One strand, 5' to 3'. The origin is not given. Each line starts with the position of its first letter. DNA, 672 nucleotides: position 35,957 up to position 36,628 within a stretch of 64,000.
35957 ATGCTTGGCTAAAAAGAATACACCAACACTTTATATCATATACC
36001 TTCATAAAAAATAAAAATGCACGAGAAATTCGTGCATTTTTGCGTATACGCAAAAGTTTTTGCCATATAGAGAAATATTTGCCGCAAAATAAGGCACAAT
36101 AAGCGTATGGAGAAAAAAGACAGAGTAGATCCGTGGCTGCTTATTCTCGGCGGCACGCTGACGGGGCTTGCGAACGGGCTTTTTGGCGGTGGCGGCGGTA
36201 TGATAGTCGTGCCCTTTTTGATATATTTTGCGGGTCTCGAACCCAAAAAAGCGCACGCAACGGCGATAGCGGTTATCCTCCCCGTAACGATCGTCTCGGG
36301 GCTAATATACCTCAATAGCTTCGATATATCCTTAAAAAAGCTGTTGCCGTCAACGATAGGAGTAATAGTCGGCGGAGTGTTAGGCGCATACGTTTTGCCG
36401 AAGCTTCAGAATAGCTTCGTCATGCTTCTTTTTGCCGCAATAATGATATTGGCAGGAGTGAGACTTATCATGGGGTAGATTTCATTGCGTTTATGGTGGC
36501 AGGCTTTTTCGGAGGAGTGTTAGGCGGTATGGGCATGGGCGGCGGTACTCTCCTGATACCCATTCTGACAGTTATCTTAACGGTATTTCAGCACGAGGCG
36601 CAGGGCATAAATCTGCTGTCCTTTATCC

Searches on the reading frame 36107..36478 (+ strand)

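Call 56: search_protein_families(library=pfam, proteins=[window:36107-36478:+], max_evalue=0.01)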
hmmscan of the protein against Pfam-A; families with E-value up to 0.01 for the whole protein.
window:36107-36478:+ (123 aa): 1 family
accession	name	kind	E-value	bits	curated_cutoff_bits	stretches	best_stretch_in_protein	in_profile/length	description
PF01925.25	TauE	-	1.5e-22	80.9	32.6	1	4-120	121-237/237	Sulfite exporter TauE/SafE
